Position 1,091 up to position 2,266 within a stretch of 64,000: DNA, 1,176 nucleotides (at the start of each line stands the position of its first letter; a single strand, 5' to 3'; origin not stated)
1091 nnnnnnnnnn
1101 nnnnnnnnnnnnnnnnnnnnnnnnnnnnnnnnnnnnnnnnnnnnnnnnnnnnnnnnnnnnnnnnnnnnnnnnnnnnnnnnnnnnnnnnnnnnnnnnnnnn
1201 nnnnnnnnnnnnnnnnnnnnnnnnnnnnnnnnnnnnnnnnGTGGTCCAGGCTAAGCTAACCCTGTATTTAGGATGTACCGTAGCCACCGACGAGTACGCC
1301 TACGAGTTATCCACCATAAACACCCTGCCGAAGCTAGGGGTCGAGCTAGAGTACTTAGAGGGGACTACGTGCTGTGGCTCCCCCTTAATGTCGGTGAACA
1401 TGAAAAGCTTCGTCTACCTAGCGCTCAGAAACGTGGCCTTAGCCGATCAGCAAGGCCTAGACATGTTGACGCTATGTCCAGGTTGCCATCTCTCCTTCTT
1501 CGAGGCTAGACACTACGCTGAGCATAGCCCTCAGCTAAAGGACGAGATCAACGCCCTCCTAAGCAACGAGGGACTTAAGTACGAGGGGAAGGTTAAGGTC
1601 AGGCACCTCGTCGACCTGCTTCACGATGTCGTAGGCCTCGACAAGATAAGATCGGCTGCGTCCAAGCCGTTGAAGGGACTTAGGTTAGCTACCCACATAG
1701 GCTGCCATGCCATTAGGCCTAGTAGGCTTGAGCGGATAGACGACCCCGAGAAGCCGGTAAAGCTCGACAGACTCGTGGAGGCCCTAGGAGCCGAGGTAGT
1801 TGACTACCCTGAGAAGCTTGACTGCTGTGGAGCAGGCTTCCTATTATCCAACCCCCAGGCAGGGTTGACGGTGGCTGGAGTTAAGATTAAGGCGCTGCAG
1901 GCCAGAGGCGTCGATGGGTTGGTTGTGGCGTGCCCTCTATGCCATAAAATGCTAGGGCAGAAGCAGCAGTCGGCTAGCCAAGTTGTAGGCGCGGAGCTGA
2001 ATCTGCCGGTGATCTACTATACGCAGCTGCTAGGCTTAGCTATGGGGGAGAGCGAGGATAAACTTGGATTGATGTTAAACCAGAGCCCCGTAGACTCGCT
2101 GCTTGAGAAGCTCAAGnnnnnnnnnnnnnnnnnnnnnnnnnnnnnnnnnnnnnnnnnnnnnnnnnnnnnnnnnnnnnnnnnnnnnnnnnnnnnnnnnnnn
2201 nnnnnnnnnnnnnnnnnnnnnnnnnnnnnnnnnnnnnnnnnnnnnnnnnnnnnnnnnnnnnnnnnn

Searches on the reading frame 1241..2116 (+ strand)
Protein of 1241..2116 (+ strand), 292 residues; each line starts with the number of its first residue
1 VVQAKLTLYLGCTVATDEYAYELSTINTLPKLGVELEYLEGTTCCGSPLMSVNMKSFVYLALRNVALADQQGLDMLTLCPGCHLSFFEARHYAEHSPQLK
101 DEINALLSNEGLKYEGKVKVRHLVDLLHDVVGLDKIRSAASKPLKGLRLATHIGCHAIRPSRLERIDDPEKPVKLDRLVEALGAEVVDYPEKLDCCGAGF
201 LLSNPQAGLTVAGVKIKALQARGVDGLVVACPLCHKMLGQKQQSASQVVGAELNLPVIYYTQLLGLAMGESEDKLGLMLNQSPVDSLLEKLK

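Call 66: search_protein_families(library=pfam, proteins=[window:1241-2116:+], max_evalue=0.001)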
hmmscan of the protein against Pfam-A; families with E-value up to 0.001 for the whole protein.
window:1241-2116:+ (292 aa): 2 families
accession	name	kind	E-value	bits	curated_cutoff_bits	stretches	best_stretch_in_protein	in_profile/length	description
PF02754.22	CCG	-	1.6e-26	92.7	20.6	2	150-238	2-84/85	Cysteine-rich domain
PF22196.1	HdrB-like_C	-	0.00076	19.9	33.4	0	204-278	8-84/87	HdrB-like C-terminal domain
